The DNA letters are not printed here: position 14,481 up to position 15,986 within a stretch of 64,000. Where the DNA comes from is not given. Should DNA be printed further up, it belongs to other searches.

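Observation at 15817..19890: UbiA prenyltransferase divergently abutting a 1063-aa membrane-anchored fusion of two alkaline-phosphatase-superfamily domains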

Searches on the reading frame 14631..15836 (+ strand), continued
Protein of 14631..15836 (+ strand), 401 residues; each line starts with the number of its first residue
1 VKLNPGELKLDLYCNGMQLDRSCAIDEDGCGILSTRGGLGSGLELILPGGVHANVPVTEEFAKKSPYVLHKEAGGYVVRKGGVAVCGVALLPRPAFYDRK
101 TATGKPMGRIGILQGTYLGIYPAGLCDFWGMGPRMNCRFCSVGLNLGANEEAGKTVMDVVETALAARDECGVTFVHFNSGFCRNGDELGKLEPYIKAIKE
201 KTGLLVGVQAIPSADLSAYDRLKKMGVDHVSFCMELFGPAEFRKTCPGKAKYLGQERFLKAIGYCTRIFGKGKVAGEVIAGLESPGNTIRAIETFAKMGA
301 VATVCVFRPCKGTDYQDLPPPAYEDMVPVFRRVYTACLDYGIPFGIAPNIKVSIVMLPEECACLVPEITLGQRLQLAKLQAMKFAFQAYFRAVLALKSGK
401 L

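Call 82: search_protein_families(library=pfam, proteins=[L015:13501-14559:+], max_evalue=0.001)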
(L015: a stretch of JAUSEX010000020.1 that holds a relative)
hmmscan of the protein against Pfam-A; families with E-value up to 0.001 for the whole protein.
L015:13501-14559:+ (352 aa): 0 families

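Call 86: find_encoding_contigs(protein=P0313, flank=10000, max_places=1)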
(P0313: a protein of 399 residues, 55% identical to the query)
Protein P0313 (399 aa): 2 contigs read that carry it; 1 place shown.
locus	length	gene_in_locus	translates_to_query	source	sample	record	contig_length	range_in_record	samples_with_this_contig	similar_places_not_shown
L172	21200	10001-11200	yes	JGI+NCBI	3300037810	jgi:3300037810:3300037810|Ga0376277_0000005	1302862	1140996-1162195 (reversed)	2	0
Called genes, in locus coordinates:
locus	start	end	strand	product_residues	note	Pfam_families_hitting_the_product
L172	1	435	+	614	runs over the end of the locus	PF02934:GatB_N, PF02938:GAD, PF02637:GatB_Yqey (weak)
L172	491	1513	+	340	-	-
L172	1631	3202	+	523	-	PF00437:T2SSE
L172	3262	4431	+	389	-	PF00482:T2SSF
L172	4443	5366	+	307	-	PF00482:T2SSF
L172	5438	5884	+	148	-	-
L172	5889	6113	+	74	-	-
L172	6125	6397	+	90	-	-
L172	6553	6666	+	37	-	PF04021:Class_IIIsignal (weak)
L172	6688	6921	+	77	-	-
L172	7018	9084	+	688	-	PF01663:Phosphodiest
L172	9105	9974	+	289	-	PF01040:UbiA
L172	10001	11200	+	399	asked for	PF04055:Radical_SAM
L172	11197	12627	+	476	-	PF00884:Sulfatase, PF01663:Phosphodiest, PF16347:SGSH_C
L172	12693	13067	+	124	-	-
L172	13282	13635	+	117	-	-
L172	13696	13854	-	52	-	-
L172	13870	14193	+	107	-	-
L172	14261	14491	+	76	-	-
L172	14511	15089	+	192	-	PF01478:Peptidase_A24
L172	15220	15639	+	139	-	-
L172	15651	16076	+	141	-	-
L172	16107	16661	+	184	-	-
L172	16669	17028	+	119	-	-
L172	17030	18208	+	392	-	PF01970:TctA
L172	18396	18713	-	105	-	-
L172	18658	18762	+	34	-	-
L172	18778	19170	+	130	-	-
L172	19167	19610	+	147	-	-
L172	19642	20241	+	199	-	-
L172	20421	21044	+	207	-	-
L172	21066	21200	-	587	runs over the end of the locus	PF04068:Fer4_RLI (weak), PF12838:Fer4_7 (weak), PF14697:Fer4_21 (weak), PF00037:Fer4, PF12797:Fer4_2 (weak), PF12837:Fer4_6 (weak), PF00005:ABC_tran, PF00005:ABC_tran, +3 more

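Call 98: find_encoding_contigs(protein=P0274, flank=8000, max_places=1)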
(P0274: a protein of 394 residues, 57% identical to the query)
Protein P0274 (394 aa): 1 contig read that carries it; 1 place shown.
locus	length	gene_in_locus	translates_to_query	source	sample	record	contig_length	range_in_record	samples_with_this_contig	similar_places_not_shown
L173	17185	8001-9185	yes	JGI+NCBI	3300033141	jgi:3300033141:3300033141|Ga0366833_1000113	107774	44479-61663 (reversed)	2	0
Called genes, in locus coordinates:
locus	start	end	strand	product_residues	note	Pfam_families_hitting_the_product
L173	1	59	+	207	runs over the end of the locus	PF02585:PIG-L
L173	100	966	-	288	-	PF04191:PEMT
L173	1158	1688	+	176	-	-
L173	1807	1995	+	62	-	-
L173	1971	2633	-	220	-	PF00156:Pribosyltran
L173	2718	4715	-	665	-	PF00133:tRNA-synt_1, PF01406:tRNA-synt_1e (weak), PF09334:tRNA-synt_1g, PF00133:tRNA-synt_1, PF08264:Anticodon_1, PF01588:tRNA_bind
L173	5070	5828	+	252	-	PF02146:SIR2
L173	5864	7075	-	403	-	-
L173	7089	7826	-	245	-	-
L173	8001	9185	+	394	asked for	PF04055:Radical_SAM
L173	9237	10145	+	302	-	PF01040:UbiA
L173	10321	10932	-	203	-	PF06197:DUF998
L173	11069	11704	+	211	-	-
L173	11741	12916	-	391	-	-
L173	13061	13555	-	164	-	-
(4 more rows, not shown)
